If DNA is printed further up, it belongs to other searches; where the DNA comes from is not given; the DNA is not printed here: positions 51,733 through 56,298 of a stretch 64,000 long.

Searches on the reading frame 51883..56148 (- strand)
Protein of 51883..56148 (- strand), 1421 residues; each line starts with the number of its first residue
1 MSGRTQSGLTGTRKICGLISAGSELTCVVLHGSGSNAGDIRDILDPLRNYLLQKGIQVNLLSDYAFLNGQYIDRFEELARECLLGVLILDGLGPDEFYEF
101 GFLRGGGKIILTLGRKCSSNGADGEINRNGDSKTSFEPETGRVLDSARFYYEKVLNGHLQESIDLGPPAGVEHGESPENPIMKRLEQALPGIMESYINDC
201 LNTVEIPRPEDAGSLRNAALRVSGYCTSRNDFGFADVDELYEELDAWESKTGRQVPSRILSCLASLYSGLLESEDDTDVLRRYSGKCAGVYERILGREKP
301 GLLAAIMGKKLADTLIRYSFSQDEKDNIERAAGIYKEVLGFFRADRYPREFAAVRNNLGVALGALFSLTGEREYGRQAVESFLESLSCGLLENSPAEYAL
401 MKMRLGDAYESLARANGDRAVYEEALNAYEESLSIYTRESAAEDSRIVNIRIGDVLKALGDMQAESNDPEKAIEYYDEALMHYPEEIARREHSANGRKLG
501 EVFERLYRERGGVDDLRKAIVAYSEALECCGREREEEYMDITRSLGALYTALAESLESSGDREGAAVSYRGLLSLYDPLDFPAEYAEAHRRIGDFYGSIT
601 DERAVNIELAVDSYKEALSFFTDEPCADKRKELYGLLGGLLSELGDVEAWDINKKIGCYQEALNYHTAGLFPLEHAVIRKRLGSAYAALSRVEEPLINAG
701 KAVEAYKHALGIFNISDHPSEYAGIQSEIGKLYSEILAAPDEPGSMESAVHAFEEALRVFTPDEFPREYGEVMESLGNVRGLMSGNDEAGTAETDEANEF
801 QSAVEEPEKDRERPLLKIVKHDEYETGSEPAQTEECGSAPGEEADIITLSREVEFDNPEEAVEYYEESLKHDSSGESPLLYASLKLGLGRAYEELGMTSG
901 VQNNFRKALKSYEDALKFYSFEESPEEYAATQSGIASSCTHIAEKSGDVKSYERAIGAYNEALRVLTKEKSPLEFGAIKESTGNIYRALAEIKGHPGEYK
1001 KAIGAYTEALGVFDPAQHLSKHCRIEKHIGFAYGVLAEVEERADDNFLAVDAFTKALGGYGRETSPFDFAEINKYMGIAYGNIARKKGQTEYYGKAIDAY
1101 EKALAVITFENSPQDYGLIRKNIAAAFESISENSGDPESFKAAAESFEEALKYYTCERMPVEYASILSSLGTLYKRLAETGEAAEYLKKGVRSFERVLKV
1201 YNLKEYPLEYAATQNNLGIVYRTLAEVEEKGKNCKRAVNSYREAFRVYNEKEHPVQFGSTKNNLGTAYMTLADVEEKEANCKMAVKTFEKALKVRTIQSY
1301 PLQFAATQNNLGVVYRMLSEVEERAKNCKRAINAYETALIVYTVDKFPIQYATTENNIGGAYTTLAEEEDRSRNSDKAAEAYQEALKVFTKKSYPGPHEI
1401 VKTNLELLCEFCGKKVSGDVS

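Call 72: search_protein_families(library=pfam, proteins=[window:51883-56148:-], max_evalue=0.00001)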
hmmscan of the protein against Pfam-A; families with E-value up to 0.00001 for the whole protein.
window:51883-56148:- (1421 aa): 13 families
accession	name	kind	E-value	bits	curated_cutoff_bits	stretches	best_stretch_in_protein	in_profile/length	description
PF13424.12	TPR_12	-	7.9e-27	93.7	30.1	0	409-480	6-72/77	Tetratricopeptide repeat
PF14938.12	SNAP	-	3.7e-17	63.1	25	0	1091-1209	88-201/282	Soluble NSF attachment protein, SNAP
PF07719.23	TPR_2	-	1.1e-16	59.9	27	0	455-485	3-33/34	Tetratricopeptide repeat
PF00515.34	TPR_1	-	6.6e-16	57.8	27.8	0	454-485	2-33/34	Tetratricopeptide repeat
PF13428.12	TPR_14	-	1.6e-15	56.5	23.5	0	455-489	3-37/44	Tetratricopeptide repeat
PF13374.12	TPR_10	-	1.2e-14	54.2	27.5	0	1164-1198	2-36/42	Tetratricopeptide repeat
PF13432.12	TPR_16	-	1.5e-10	41.8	32.7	0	855-896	10-45/65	Tetratricopeptide repeat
PF20308.4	TPR-S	-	2.6e-08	34.8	27.6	0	1281-1396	2-95/102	Tetratricopeptide Repeats-Sensor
PF04212.24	MIT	-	4.1e-08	33.6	30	0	1362-1390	7-35/66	MIT (microtubule interacting and transport) domain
PF13176.12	TPR_7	-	4.5e-08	33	27.9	0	456-480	2-26/36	Tetratricopeptide repeat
PF09986.15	DUF2225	-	1.3e-07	32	21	0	376-449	94-168/214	Uncharacterized protein conserved in bacteria (DUF2225)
PF25068.1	ARM_TT21_4th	-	2.4e-06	28.4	30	0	866-963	56-153/153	Tetratricopeptide repeat protein 21 forth ARM domain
PF13181.12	TPR_8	-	3.1e-06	27.3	25.7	0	459-480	7-28/34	Tetratricopeptide repeat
